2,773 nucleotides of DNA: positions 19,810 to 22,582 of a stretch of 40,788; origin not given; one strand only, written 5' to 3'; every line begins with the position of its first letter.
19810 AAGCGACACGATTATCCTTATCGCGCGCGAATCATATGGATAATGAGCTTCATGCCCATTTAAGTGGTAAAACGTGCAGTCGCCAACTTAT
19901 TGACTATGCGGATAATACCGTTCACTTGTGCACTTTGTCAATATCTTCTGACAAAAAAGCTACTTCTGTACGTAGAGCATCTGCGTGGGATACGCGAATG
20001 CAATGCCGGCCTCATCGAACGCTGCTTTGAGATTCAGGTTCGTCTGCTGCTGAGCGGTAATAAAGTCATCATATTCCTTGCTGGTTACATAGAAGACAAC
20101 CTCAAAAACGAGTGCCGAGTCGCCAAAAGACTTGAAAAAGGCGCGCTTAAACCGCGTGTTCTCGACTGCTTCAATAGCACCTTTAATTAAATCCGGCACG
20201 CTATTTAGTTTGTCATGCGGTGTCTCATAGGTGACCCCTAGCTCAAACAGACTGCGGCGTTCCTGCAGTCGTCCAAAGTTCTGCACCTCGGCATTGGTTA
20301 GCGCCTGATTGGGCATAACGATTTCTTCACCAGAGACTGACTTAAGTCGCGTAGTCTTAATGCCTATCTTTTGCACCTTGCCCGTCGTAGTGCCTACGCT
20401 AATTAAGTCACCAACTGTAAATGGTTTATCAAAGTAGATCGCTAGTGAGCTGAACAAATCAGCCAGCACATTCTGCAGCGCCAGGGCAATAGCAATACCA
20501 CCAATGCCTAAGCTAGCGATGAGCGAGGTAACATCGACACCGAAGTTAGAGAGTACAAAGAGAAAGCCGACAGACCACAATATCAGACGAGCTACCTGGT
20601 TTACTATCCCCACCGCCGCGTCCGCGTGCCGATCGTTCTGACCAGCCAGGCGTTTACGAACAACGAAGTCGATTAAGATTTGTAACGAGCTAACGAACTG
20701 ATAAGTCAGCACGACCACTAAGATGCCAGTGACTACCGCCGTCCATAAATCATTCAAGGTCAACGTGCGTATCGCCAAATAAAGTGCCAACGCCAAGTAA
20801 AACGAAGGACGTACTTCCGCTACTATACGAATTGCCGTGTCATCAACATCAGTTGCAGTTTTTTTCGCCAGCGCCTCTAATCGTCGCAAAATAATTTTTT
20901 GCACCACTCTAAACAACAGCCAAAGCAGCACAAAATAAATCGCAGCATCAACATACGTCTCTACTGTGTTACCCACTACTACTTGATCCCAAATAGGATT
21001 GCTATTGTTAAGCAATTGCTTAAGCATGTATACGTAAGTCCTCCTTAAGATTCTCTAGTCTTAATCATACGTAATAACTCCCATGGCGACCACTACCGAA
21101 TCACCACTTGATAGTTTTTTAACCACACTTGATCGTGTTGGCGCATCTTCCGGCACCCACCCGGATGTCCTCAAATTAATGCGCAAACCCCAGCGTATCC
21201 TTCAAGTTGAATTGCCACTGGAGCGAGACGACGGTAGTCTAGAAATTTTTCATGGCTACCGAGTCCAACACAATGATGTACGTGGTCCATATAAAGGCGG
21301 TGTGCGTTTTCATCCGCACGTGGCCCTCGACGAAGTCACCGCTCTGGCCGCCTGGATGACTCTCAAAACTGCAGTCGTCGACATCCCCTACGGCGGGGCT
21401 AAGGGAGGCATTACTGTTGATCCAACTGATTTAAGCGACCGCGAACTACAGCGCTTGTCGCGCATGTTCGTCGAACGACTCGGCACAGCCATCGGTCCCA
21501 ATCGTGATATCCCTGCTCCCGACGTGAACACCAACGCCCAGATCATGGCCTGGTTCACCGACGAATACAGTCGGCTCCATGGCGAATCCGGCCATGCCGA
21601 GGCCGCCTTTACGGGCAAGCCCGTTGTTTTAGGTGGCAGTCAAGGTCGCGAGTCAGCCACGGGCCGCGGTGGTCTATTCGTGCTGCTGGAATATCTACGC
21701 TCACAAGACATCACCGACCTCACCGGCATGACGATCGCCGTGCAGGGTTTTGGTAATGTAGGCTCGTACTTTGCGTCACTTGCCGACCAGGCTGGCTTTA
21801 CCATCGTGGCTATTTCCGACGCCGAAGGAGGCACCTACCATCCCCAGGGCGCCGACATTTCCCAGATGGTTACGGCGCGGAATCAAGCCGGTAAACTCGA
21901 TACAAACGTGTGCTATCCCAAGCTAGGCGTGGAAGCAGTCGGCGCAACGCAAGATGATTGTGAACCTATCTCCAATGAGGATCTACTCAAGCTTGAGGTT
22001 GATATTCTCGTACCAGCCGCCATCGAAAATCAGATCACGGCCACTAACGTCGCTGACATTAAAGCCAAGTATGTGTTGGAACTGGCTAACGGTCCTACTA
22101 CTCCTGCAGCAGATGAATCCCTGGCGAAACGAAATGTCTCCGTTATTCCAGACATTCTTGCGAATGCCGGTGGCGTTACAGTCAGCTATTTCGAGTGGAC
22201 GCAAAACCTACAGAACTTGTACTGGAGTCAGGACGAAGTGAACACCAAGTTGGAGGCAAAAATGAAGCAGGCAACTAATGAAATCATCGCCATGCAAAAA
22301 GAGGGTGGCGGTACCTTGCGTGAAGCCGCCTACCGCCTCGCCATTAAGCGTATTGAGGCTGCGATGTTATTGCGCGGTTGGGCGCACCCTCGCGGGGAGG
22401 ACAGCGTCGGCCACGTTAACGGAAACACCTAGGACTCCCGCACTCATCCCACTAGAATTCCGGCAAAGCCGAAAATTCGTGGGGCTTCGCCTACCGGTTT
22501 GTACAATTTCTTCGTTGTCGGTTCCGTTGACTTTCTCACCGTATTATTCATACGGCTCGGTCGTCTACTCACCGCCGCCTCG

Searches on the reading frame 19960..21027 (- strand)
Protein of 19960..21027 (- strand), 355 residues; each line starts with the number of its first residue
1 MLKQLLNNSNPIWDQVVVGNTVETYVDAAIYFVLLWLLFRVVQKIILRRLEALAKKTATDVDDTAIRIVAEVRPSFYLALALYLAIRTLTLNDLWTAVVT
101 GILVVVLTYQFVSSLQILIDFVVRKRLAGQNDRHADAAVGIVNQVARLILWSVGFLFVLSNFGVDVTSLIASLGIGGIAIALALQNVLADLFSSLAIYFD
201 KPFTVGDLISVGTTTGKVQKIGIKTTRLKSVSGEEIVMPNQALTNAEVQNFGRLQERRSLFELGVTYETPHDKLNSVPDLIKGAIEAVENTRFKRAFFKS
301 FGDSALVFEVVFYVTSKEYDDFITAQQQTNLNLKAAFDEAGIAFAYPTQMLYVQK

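Call 7: search_protein_families(library=pfam, proteins=[window:19960-21027:-])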
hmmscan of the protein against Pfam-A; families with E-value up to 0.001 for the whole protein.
window:19960-21027:- (355 aa): 3 families
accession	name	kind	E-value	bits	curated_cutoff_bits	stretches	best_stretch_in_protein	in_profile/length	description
PF00924.24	MS_channel_2nd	-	5.6e-20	71.7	20.2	1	186-252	1-67/68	Mechanosensitive ion channel, beta-domain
PF21082.3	MS_channel_3rd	-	1.5e-11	45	21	1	261-344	3-88/88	Mechanosensitive ion channel MscS, C-terminal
PF21088.3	MS_channel_1st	-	1.9e-11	44.2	23.1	1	145-185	2-42/42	Mechanosensitive ion channel, transmembrane helices 2/3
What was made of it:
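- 19960..21027 (-): mscS (small-conductance mechanosensitive channel). Pfam MS_channel domains (call 7).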

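Call 41: find_homologous_proteins(query=window:19960-21027:-, max_evalue=1e-60)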
Query window:19960-21027:- (355 aa): 2495 proteins with E <= 1e-60 among 8000 candidates; the best 120 are listed.
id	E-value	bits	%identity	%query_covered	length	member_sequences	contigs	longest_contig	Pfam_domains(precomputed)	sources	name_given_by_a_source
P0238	6.4e-222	754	100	100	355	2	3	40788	PF21088.3,PF00924.25,PF21082.3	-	-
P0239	1.2e-117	411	54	97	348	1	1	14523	PF21088.3,PF00924.25,PF21082.3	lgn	-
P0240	1.4e-117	411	54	97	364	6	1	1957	PF21088.3,PF00924.25,PF21082.3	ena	-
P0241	3.0e-116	407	51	98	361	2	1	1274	PF21088.3,PF00924.25,PF21082.3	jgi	-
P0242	1.2e-114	401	54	95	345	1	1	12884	PF21088.3,PF00924.25,PF21082.3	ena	-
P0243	3.9e-114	400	53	98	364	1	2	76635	PF21088.3,PF00924.25,PF21082.3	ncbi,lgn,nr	ncbi:MAG: mechanosensitive ion channel family protein [Candidatus Andersenbacteria bacterium]|nr:mec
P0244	1.0e-112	395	52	97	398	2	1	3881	PF21088.3,PF00924.25,PF21082.3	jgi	jgi:small-conductance mechanosensitive channel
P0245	2.5e-111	390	52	100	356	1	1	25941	PF21088.3,PF00924.25,PF21082.3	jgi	-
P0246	1.3e-110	388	51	98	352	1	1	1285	PF21088.3,PF00924.25,PF21082.3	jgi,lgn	jgi:small-conductance mechanosensitive channel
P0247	1.3e-109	385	51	95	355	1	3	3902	PF21088.3,PF00924.25,PF21082.3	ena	-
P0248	2.8e-109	384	52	97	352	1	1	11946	PF21088.3,PF00924.25,PF21082.3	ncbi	ncbi:mechanosensitive ion channel family protein [Patescibacteria group bacterium]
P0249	1.8e-108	381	49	97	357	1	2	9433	PF21088.3,PF00924.25,PF21082.3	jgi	jgi:small-conductance mechanosensitive channel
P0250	5.1e-108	380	52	97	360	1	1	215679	PF21088.3,PF00924.25,PF21082.3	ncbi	-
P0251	1.3e-107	378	52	97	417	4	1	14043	PF21088.3,PF00924.25,PF21082.3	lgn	-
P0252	1.7e-107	378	52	97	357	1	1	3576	PF21088.3,PF00924.25,PF21082.3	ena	-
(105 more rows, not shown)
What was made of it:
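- Tried and rejected: A protein search with MscS found nothing closer than 54% identity (call 41).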

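Call 42: find_encoding_contigs(protein=P0239, flank=8000, max_places=1)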
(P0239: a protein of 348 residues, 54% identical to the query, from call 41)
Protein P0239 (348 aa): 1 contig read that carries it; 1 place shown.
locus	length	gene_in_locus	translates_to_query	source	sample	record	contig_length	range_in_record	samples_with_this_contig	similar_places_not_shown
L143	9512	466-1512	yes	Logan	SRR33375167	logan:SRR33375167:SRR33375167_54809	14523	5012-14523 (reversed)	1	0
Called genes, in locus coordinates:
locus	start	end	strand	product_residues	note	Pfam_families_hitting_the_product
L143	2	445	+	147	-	?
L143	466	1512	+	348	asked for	PF21088:MS_channel_1st, PF00924:MS_channel_2nd, PF21082:MS_channel_3rd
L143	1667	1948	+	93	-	-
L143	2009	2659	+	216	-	-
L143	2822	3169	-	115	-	-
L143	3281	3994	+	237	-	PF01790:LGT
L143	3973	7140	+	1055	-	PF00580:UvrD-helicase, PF13245:AAA_19, PF13604:AAA_30 (faint), PF00580:UvrD-helicase, PF13361:UvrD_C, PF13538:UvrD_C_2 (faint), PF12705:PDDEXK_1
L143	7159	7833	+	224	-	PF13098:Thioredoxin_2 (faint), PF13462:Thioredoxin_4, PF01323:DSBA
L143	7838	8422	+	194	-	PF13473:Cupredoxin_1 (faint)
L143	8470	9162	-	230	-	-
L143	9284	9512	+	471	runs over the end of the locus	PF00753:Lactamase_B, PF23023:Anti-Pycsar_Apyc1 (weak), PF12706:Lactamase_B_2, PF16661:Lactamase_B_6, PF10996:Beta-Casp, PF07521:RMMBL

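Call 43: find_encoding_contigs(protein=P0242, flank=8000, max_places=1)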
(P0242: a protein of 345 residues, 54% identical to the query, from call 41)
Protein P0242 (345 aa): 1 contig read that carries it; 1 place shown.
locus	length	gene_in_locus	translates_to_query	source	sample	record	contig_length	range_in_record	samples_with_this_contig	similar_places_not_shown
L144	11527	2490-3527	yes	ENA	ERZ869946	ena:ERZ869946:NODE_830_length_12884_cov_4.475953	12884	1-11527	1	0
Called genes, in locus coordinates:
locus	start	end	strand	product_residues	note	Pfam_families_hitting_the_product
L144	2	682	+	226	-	?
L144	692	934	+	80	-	-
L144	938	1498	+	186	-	PF00578:AhpC-TSA, PF08534:Redoxin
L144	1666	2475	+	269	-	PF02683:DsbD_TM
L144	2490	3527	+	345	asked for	PF21088:MS_channel_1st, PF00924:MS_channel_2nd, PF21082:MS_channel_3rd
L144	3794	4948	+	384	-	PF01790:LGT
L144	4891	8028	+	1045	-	PF00580:UvrD-helicase, PF13245:AAA_19, PF13604:AAA_30 (faint), PF01443:Viral_helicase1 (faint), PF13538:UvrD_C_2 (faint), PF13361:UvrD_C, PF08696:Dna2 (weak), PF12705:PDDEXK_1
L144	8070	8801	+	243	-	PF13098:Thioredoxin_2 (faint), PF13462:Thioredoxin_4, PF01323:DSBA (weak)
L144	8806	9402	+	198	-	-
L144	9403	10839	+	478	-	PF00753:Lactamase_B, PF12706:Lactamase_B_2 (weak), PF16661:Lactamase_B_6, PF10996:Beta-Casp, PF07521:RMMBL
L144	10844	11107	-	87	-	-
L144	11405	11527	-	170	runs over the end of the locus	-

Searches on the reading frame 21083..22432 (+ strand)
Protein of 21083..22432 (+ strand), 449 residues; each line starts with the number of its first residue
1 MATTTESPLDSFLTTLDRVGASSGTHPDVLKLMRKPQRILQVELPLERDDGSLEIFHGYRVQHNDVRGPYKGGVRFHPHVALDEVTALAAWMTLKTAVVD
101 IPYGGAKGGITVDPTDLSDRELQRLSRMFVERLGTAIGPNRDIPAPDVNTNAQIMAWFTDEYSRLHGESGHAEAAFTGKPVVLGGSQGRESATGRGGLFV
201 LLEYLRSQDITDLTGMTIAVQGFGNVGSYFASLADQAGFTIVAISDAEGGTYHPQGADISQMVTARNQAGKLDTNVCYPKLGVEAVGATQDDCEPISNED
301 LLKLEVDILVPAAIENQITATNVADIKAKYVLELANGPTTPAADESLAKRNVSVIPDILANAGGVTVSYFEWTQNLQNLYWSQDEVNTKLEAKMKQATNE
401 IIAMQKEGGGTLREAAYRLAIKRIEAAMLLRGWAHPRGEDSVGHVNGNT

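Call 7: search_protein_families(library=pfam, proteins=[window:21083-22432:+])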
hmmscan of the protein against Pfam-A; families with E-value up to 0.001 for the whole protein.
window:21083-22432:+ (449 aa): 2 families
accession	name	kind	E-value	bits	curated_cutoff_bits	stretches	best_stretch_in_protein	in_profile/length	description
PF00208.27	ELFV_dehydrog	-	2.1e-75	254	23.4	1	184-432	1-241/241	Glutamate/Leucine/Phenylalanine/Valine dehydrogenase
PF02812.23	ELFV_dehydrog_N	-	4.1e-56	188.7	25.3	1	36-163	1-128/129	Glu/Leu/Phe/Val dehydrogenase, dimerisation domain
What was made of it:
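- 21083..22432 (+): gdh (Glu/Leu/Phe/Val dehydrogenase family), divergent from mscS and convergent with ccdA. Pfam ELFV_dehydrog (call 7).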

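Call 32: find_related_loci(query=window:21083-22432:+, collection=metagenome_contigs, flank=6000)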
Query window:21083-22432:+ (449 aa) in metagenome_contigs; peptide patterns used: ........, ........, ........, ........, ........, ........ (x = any residue, [..] = any of these).
389 stretches matched a pattern; 293 encode a relative of the query (tblastn E <= 1e-3); the best 80 are kept; 79 distinct loci.
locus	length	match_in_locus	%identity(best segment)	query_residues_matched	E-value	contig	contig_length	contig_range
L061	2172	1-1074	92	92-449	0e+0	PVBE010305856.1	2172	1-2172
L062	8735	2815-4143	64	1-444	0e+0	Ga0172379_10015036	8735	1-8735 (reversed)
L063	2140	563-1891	64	1-444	0e+0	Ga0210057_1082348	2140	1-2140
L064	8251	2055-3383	63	1-444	0e+0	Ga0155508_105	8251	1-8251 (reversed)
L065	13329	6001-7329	63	1-444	0e+0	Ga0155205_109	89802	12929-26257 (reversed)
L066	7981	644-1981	62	4-446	0e+0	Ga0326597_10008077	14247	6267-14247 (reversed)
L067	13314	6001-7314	64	6-445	0e+0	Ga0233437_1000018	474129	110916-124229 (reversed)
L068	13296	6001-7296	58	1-433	0e+0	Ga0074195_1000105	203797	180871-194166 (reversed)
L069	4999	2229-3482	50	1-427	4e-135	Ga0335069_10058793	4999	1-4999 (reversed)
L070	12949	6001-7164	50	27-432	6e-132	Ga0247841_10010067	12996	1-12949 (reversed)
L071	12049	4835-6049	50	30-428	2e-130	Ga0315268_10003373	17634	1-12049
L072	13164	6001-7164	49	28-432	9e-129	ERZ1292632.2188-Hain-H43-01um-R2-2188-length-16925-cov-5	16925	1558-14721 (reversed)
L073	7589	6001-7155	51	31-433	4e-128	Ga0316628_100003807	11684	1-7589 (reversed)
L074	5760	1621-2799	51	29-424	2e-128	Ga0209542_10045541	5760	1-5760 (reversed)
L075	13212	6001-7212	48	7-427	5e-128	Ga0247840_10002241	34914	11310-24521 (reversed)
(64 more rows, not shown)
